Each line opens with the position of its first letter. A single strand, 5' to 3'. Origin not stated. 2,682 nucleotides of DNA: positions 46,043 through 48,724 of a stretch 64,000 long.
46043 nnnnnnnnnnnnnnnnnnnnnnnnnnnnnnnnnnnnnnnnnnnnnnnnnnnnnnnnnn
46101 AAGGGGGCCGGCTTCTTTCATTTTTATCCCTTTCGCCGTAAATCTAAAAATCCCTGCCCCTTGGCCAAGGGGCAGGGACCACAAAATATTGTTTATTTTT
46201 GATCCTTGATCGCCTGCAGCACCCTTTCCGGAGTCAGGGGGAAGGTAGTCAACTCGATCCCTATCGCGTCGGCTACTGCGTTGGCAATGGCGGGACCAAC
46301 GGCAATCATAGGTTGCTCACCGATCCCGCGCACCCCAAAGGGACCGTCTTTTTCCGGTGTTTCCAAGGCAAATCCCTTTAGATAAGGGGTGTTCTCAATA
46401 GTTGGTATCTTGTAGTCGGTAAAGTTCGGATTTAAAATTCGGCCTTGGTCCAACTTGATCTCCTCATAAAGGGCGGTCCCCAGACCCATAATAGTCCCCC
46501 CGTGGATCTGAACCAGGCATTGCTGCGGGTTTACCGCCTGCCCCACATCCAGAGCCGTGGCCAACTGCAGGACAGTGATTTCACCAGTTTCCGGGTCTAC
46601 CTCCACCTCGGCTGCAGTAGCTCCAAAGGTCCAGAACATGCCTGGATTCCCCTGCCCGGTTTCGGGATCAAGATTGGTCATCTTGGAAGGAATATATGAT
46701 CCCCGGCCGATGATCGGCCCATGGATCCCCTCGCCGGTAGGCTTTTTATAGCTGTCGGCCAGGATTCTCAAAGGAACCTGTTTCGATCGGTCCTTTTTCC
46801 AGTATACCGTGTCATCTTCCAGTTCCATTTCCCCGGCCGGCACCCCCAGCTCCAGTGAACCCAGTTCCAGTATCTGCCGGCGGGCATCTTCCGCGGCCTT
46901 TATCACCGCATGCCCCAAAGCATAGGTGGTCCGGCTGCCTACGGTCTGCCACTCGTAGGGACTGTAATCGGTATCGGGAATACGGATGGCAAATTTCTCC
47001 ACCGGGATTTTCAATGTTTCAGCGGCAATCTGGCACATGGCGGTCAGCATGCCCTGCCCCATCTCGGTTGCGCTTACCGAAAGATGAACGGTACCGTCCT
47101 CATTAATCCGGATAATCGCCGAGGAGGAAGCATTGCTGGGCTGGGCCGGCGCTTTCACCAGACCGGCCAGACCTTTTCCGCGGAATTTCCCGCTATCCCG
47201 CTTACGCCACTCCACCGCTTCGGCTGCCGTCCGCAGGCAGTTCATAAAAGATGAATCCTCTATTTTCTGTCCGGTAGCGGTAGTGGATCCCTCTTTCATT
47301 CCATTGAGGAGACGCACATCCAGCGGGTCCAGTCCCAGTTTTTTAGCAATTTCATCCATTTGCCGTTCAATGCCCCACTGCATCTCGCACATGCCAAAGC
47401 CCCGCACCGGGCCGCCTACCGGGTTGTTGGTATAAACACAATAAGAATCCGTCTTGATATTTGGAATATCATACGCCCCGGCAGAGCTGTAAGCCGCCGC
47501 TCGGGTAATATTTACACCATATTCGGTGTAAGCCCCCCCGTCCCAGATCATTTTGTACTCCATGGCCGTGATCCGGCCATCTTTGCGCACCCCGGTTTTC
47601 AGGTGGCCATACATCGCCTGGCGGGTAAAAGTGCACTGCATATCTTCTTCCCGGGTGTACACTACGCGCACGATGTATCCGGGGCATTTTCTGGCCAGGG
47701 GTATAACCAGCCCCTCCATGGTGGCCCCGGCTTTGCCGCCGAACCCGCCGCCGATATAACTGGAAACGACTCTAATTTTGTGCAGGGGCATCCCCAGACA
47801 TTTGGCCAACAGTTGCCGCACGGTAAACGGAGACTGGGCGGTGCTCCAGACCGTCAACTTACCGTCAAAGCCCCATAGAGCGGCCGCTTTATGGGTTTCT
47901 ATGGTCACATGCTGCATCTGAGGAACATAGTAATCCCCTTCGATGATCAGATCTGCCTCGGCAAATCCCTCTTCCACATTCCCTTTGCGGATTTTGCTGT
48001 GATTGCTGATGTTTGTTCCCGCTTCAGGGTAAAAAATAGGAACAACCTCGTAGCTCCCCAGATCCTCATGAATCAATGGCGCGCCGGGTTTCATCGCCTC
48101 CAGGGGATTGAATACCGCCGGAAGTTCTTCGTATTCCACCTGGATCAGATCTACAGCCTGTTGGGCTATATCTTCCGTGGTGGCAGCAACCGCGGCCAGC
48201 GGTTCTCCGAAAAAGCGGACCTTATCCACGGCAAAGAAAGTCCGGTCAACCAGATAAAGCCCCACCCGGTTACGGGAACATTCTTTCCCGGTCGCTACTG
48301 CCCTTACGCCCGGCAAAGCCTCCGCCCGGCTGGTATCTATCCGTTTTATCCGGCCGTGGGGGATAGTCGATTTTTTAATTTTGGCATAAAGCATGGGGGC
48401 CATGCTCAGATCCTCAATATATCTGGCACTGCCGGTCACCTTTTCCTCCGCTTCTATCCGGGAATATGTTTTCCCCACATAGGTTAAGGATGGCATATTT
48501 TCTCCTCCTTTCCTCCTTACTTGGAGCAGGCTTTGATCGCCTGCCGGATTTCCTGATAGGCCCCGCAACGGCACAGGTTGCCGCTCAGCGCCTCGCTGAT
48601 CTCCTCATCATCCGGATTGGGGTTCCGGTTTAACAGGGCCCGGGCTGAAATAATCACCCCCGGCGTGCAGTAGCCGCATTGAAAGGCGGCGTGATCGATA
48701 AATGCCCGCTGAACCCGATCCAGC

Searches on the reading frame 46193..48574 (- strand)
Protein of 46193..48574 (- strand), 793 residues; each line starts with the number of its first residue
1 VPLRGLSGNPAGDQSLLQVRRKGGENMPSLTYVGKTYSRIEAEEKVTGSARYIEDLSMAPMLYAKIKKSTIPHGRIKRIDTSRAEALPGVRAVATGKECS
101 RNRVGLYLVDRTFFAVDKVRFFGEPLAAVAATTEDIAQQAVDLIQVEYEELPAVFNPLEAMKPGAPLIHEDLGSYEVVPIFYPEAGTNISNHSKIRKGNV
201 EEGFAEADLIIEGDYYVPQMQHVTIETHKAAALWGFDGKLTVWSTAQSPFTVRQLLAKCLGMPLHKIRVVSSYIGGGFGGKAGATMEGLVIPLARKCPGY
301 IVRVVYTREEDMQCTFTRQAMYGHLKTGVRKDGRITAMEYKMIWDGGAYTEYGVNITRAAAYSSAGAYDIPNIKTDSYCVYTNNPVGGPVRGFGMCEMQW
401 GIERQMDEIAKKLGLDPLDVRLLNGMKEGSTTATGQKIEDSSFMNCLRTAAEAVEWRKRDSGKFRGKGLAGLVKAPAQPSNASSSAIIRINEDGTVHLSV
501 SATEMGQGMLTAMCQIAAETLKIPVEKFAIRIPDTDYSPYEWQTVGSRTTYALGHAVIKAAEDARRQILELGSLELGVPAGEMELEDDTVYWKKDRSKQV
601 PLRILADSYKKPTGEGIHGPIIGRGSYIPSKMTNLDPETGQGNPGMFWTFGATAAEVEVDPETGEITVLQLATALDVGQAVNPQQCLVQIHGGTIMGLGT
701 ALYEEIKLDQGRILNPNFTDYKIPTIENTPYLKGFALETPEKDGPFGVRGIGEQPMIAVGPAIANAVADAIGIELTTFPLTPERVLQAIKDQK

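Call 93: search_protein_families(library=pfam, proteins=[window:46193-48574:-], max_evalue=1e-8)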
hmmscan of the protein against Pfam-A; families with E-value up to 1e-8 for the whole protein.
window:46193-48574:- (793 aa): 3 families
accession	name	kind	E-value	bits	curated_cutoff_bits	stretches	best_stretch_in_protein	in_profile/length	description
PF02738.23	MoCoBD_1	-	3.5e-79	265.8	27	1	183-424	3-243/244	Molybdopterin cofactor-binding domain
PF20256.3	MoCoBD_2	-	1.7e-76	257.8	27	1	453-730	15-283/283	Molybdopterin cofactor-binding domain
PF01315.27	Ald_Xan_dh_C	-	1.1e-28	100.2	31.3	1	47-152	1-110/110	Aldehyde oxidase and xanthine dehydrogenase, a/b hammerhead domain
